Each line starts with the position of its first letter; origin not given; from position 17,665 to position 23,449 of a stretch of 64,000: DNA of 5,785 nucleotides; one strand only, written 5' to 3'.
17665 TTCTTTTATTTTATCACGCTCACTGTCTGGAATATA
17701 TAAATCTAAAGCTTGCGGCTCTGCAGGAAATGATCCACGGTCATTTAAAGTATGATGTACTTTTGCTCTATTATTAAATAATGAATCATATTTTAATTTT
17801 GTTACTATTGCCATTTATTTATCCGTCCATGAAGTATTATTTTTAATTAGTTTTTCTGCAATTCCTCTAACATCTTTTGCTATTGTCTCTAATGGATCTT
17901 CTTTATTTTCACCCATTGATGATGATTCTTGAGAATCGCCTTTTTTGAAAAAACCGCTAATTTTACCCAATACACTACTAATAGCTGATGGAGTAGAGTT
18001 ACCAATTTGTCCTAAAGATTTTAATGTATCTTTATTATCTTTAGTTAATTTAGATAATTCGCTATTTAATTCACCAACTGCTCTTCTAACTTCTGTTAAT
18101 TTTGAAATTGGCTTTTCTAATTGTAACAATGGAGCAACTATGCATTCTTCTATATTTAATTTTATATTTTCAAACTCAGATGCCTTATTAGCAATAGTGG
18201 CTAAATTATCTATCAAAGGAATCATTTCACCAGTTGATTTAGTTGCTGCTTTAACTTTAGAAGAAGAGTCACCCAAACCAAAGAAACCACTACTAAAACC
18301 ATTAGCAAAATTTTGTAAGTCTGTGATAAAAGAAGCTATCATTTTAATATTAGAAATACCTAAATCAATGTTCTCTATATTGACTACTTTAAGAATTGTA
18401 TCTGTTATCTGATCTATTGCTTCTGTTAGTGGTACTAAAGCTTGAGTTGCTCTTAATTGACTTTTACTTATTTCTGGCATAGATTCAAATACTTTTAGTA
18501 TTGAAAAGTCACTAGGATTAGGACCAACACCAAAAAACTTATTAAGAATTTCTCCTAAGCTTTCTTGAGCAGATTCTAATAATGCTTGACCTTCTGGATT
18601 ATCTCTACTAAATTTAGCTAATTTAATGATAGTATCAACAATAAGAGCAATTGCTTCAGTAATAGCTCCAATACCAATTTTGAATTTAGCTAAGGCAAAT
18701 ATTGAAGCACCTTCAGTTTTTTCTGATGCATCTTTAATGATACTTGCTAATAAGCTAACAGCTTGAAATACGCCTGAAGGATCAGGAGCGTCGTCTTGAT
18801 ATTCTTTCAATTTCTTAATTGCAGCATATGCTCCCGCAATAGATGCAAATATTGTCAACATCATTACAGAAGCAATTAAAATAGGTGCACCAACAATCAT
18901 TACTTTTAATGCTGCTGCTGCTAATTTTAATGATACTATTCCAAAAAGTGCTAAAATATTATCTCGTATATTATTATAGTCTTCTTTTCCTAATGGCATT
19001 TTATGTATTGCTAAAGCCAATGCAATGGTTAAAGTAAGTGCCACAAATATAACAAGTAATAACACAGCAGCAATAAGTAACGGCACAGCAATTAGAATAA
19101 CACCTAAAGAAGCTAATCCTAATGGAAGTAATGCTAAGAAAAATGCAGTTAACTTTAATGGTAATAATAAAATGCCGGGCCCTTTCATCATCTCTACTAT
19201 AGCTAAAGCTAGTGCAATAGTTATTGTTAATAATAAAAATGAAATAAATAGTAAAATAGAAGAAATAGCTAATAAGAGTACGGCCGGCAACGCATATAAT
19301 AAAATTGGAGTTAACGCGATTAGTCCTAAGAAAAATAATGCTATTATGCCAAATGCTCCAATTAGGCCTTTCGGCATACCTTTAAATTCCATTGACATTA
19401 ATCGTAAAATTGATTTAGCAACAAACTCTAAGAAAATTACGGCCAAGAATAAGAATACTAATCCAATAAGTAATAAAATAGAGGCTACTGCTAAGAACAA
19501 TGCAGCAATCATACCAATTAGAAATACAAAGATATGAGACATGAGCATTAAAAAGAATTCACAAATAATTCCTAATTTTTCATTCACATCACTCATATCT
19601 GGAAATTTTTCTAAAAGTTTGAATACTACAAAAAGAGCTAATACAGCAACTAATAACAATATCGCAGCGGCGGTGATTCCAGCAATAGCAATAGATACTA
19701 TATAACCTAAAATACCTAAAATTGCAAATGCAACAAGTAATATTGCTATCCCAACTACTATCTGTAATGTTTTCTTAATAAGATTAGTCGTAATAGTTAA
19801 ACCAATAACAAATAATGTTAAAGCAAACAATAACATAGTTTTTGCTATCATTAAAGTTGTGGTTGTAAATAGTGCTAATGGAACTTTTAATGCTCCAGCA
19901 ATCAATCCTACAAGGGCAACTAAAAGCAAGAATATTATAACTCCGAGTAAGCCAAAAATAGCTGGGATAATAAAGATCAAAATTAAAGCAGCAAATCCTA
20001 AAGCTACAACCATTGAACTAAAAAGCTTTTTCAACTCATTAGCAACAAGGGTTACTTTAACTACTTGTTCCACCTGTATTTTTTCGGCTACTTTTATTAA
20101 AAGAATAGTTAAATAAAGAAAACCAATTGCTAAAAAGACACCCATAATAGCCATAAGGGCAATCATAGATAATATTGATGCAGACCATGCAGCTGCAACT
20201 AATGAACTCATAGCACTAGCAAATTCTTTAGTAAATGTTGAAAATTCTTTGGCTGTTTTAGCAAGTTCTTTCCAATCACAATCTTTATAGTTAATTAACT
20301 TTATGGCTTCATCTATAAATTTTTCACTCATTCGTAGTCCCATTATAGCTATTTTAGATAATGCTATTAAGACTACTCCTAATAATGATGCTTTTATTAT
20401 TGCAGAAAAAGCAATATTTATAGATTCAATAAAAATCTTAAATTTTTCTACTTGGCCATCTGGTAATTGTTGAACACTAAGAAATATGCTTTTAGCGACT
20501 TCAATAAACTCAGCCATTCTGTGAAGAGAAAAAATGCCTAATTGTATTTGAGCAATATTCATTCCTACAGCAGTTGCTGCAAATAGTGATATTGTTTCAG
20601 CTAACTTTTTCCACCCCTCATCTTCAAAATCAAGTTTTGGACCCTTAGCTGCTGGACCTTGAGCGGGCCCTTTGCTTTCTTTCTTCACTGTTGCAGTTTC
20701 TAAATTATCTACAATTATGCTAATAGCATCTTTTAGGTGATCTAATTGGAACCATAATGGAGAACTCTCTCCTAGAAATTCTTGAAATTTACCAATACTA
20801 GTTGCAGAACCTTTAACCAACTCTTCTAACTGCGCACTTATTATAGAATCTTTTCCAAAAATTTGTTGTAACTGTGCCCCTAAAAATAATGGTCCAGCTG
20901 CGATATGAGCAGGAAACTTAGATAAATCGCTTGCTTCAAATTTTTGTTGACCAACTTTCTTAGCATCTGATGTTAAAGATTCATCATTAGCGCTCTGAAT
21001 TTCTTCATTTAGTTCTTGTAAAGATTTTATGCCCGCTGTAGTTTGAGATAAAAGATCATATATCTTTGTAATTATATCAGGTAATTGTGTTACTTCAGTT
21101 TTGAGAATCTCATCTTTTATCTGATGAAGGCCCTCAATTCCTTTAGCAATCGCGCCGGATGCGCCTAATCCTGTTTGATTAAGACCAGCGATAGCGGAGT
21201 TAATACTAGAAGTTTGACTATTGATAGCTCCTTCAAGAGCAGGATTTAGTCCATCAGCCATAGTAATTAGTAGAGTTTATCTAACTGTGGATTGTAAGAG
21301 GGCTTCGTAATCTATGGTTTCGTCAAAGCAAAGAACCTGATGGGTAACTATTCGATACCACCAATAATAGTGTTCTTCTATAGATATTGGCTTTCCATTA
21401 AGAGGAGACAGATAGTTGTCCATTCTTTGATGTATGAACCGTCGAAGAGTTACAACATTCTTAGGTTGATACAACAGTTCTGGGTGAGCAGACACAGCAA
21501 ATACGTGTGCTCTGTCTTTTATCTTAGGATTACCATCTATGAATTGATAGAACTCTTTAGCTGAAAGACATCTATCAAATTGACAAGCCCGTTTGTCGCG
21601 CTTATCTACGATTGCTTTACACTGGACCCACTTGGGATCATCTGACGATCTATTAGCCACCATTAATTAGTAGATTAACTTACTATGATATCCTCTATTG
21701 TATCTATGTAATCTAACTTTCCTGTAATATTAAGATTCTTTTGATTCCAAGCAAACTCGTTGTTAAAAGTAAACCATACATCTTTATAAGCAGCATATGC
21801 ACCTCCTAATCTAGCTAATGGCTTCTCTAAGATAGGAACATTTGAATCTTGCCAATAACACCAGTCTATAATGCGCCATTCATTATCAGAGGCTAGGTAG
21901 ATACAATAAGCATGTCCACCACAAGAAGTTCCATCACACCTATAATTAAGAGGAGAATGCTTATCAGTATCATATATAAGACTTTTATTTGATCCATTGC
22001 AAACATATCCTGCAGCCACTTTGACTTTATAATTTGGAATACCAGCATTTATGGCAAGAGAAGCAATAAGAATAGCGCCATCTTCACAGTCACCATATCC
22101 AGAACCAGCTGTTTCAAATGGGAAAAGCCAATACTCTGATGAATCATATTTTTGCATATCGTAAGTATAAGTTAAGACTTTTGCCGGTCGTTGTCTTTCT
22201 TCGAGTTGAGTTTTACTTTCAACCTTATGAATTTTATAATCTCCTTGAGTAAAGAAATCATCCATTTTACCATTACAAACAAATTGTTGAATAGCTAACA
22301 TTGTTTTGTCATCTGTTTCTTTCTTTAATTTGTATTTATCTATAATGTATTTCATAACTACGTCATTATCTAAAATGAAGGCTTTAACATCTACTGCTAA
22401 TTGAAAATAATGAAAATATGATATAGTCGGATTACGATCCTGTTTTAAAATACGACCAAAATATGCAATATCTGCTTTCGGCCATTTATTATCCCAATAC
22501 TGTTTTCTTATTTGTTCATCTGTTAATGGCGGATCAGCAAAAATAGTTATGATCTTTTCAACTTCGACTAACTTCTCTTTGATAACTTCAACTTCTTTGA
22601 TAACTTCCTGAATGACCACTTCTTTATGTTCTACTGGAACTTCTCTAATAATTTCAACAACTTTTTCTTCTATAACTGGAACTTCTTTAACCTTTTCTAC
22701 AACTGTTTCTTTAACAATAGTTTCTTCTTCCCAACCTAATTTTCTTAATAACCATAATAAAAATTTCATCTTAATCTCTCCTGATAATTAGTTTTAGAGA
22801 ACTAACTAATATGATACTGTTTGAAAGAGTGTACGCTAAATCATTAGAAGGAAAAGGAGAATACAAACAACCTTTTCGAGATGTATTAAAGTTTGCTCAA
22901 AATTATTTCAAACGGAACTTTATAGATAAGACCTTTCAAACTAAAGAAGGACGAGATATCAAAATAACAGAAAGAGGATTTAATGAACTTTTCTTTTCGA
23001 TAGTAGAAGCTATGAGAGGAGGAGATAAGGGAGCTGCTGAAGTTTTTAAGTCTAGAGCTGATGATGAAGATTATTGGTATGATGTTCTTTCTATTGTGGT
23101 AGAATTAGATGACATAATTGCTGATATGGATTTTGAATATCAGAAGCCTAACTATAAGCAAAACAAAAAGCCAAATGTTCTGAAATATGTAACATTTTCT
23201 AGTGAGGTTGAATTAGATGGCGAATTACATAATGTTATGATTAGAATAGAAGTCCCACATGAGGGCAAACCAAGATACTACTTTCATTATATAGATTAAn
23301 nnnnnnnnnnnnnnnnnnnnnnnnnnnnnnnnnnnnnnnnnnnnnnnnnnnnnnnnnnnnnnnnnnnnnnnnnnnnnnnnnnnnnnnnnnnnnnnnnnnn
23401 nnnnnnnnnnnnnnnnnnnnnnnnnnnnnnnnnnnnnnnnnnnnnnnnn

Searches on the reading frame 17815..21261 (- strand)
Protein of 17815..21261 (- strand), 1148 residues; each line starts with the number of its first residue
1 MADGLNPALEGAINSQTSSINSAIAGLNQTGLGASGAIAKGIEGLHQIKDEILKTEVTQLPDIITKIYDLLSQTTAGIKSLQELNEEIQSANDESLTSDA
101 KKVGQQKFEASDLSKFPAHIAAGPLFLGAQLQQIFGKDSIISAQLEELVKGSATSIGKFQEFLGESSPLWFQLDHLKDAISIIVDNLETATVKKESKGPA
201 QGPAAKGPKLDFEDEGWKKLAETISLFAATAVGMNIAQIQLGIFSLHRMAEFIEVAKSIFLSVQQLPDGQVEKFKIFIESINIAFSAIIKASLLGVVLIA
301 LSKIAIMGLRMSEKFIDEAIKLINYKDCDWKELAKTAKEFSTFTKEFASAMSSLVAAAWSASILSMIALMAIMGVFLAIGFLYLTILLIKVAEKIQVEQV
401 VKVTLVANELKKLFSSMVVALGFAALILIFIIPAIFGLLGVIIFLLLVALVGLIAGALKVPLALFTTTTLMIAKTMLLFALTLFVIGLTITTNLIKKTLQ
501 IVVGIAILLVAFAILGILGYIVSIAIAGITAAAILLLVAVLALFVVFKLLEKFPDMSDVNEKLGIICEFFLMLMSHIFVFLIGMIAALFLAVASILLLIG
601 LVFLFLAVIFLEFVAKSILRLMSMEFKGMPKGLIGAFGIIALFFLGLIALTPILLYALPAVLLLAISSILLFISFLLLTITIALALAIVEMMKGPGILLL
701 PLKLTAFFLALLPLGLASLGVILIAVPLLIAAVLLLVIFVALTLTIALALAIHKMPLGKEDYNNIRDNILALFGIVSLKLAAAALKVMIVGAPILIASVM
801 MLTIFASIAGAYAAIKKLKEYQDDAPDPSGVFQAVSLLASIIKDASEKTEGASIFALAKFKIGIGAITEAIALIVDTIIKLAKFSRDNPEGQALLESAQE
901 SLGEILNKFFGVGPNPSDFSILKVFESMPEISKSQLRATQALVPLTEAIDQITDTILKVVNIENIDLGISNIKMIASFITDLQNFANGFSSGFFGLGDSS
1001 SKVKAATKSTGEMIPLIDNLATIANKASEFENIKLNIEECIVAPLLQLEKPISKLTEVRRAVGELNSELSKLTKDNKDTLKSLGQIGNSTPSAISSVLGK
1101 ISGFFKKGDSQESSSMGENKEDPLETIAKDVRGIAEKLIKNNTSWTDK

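Call 15: search_protein_families(library=phrogs, proteins=[window:17815-21261:-])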
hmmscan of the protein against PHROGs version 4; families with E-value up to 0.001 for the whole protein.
window:17815-21261:- (1148 aa): 0 families

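Call 29: search_protein_families(library=pfam, proteins=[window:17815-21261:-], max_evalue=0.01)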
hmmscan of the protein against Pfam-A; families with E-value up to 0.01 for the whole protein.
window:17815-21261:- (1148 aa): 0 families

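Call 38: search_solved_structures(query=window:17815-21261:-, max_evalue=1)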
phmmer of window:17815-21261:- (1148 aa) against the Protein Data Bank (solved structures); distinct sequences matched with E-value up to 1: 1.
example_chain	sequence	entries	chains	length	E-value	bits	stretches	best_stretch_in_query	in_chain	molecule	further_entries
6fia_A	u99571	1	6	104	0.51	11.8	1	1022-1073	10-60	LINE-1 retrotransposable element ORF1 protein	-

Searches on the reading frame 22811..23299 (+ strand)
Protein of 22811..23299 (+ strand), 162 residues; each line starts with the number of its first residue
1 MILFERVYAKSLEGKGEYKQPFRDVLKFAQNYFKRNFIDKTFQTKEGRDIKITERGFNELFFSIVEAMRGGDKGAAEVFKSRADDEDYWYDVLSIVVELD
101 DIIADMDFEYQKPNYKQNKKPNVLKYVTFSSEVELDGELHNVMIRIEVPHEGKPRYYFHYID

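Call 54: search_protein_families(library=pfam, proteins=[window:22811-23299:+], max_evalue=0.01)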
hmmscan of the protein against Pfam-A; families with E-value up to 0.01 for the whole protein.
window:22811-23299:+ (162 aa): 1 family
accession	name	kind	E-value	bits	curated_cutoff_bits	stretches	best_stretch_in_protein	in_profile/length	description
PF18798.6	LPD3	-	4.3e-11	43.4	27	1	27-157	8-114/114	Large polyvalent protein-associated domain 3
